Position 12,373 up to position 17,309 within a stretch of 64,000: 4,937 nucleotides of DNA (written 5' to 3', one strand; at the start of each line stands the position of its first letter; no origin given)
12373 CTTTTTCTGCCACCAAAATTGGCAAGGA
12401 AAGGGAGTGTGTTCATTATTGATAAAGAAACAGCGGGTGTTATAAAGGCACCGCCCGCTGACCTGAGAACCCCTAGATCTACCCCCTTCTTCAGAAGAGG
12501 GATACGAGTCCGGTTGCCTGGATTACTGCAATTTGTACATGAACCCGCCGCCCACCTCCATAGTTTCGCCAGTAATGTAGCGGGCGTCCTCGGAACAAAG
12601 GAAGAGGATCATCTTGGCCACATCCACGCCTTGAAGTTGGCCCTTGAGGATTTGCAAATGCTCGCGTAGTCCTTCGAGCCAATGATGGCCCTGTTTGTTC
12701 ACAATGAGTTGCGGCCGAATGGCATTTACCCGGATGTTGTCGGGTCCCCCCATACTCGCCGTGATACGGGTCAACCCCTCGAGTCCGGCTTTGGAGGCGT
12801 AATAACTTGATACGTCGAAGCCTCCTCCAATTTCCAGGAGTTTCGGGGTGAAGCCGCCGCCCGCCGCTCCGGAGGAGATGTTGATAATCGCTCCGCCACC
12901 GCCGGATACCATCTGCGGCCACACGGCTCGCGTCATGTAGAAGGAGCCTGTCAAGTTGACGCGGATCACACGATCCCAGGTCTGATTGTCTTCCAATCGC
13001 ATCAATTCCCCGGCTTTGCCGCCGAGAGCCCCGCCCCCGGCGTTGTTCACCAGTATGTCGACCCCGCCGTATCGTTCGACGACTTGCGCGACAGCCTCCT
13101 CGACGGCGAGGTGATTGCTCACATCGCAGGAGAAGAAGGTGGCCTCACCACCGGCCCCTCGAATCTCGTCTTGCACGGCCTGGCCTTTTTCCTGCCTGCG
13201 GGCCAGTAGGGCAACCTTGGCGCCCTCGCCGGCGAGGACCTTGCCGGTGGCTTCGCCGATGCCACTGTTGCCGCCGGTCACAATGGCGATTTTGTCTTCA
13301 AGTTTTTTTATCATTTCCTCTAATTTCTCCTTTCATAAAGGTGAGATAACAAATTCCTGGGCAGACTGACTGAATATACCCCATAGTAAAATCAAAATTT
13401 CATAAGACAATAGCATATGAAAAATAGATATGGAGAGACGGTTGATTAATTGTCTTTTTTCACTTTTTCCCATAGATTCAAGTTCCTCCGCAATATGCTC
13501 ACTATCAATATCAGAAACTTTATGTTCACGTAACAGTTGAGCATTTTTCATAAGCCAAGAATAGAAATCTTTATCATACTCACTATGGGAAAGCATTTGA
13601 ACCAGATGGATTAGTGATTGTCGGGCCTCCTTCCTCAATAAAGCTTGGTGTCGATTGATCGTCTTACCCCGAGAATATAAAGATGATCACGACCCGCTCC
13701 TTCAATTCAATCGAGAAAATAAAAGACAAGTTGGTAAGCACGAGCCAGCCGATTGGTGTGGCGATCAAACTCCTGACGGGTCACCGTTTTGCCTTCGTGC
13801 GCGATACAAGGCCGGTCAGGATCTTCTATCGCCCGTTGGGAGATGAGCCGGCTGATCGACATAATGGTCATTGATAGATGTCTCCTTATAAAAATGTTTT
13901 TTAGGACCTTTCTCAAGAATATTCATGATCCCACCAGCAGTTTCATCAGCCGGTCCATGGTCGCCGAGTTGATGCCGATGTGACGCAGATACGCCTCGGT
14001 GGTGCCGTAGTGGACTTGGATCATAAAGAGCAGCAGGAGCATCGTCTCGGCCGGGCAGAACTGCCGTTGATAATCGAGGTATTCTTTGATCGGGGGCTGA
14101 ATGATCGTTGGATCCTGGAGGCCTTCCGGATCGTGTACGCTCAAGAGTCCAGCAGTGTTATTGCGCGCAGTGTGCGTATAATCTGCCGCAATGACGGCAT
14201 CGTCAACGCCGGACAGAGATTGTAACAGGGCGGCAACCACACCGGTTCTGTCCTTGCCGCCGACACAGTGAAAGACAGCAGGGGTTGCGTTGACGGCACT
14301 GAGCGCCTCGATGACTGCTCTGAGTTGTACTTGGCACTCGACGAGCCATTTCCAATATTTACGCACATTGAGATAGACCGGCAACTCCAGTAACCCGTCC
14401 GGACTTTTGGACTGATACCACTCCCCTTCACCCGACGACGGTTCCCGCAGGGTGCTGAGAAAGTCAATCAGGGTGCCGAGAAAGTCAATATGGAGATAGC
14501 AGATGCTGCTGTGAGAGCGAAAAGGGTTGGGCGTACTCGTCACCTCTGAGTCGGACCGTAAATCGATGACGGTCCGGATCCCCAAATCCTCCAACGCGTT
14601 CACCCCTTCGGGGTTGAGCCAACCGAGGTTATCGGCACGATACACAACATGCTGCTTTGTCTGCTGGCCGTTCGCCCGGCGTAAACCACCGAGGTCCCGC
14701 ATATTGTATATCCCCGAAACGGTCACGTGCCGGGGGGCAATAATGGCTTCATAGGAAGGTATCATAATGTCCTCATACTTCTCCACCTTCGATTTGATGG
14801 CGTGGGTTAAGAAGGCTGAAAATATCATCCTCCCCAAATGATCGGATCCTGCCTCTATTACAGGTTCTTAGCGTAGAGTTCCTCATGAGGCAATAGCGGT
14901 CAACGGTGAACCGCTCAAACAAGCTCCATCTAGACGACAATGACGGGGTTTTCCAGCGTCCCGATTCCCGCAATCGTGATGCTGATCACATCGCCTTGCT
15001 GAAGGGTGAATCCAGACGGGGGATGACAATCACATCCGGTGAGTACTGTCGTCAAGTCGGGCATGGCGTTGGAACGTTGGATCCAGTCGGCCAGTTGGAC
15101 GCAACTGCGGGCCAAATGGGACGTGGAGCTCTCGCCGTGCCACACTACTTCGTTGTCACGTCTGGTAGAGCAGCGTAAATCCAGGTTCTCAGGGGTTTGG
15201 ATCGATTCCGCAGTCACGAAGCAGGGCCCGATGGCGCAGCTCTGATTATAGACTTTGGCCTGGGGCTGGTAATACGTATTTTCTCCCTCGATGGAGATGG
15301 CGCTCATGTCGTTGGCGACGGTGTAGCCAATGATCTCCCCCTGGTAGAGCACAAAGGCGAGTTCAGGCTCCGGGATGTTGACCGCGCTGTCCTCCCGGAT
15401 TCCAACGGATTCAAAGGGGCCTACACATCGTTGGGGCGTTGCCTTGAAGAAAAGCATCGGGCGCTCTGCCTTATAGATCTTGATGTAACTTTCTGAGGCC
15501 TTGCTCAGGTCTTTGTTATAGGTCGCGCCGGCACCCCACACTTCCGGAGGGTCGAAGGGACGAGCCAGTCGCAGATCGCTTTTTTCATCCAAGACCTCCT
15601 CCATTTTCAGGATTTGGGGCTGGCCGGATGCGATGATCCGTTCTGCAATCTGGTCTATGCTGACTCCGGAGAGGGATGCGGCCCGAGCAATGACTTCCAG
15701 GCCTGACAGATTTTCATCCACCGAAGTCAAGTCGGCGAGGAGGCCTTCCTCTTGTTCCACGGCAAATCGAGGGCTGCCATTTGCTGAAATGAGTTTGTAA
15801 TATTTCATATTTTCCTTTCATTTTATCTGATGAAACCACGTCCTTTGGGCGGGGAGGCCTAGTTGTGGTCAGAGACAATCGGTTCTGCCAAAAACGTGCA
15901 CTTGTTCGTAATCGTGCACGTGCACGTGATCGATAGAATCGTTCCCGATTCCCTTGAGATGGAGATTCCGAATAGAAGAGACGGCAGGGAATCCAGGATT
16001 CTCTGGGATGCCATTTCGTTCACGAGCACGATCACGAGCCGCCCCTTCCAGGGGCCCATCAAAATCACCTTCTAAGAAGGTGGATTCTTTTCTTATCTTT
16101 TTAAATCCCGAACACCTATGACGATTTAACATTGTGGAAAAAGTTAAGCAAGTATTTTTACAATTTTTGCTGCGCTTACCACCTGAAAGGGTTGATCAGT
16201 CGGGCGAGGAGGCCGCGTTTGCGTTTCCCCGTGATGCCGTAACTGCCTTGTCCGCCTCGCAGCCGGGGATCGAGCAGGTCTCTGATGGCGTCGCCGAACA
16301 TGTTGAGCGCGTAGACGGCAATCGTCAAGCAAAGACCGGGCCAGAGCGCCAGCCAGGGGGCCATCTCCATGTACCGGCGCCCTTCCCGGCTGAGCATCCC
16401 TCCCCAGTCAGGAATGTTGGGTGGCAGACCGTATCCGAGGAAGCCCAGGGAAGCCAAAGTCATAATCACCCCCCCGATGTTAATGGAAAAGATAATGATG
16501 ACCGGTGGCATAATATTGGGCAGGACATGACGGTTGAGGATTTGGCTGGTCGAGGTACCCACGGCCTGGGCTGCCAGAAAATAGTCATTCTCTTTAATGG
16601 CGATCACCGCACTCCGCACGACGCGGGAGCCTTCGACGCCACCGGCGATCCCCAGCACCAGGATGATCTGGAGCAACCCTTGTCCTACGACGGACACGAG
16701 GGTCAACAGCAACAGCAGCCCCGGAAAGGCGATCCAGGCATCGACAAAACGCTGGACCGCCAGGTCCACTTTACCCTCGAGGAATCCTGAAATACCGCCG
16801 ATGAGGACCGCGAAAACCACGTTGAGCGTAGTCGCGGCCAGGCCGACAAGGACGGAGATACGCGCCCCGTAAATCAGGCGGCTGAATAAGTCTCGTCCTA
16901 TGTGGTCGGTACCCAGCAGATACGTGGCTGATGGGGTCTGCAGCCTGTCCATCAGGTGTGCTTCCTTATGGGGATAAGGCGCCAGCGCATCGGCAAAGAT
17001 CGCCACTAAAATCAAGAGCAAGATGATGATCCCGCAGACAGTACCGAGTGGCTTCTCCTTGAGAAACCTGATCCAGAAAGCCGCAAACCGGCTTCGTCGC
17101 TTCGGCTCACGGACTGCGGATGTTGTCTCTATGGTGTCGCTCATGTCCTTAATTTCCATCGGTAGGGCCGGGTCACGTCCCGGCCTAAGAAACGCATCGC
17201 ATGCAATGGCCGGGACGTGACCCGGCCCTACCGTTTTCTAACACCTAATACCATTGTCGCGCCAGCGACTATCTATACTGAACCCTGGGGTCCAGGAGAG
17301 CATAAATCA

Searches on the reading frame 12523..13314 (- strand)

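Call 68: search_protein_families(library=pfam, proteins=[window:12523-13314:-], max_evalue=0.001)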
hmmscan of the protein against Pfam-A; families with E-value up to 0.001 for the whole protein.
window:12523-13314:- (263 aa): 4 families
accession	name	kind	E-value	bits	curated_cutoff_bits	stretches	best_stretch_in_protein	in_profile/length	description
PF00106.31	adh_short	-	5e-50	170.1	26.6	1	8-204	1-182/195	short chain dehydrogenase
PF13561.12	adh_short_C2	-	7.4e-49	166.9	27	1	16-258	5-235/236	Enoyl-(Acyl carrier protein) reductase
PF08659.16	KR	-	8.5e-11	42.5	22.6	1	11-131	4-123/180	KR domain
PF01370.27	Epimerase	-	0.00017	21.5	20.9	1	11-78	2-63/240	NAD dependent epimerase/dehydratase family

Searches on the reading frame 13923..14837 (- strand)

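Call 68: search_protein_families(library=pfam, proteins=[window:13923-14837:-], max_evalue=0.001)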
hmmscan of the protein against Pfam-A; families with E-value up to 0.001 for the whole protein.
window:13923-14837:- (304 aa): 3 families
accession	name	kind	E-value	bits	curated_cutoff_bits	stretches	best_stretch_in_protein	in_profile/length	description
PF13350.11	Y_phosphatase3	-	2.2e-48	165.7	22.2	1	39-302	2-239/240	Tyrosine phosphatase family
PF22784.1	PTP-SAK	-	1.7e-05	25.3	27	1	137-217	45-120/153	Swiss Army Knife protein, DSP-PTPase phosphatase domain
PF03162.18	Y_phosphatase2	-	0.00072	19.6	27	0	83-226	29-133/165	Tyrosine phosphatase family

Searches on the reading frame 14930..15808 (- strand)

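Call 68: search_protein_families(library=pfam, proteins=[window:14930-15808:-], max_evalue=0.001)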
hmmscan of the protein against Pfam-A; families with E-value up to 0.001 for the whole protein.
window:14930-15808:- (292 aa): 1 family
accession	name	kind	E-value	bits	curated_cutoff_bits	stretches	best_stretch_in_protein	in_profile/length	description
PF01557.24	FAA_hydrolase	-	6e-21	75.5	23.9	1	90-289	2-213/214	Fumarylacetoacetate (FAA) hydrolase C-terminal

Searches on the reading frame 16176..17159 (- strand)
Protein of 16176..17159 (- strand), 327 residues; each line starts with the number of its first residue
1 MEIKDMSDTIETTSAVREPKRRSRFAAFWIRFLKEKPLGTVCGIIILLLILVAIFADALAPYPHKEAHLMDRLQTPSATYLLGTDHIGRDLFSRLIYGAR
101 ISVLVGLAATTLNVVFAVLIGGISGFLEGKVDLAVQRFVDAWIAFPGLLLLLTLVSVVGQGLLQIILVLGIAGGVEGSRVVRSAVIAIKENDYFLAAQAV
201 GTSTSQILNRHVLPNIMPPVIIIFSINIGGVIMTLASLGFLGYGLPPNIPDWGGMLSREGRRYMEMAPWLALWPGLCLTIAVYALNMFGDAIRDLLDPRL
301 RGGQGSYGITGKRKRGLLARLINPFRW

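Call 68: search_protein_families(library=pfam, proteins=[window:16176-17159:-], max_evalue=0.001)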
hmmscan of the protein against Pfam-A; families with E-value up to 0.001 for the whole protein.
window:16176-17159:- (327 aa): 2 families
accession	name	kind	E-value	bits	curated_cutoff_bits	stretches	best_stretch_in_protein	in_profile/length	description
PF00528.27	BPD_transp_1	-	2.3e-27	96.3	26.4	1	117-301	1-183/184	Binding-protein-dependent transport system inner membrane component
PF12911.12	OppC_N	-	9.8e-09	35.4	23.9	1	24-76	2-53/53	N-terminal TM domain of oligopeptide transport permease C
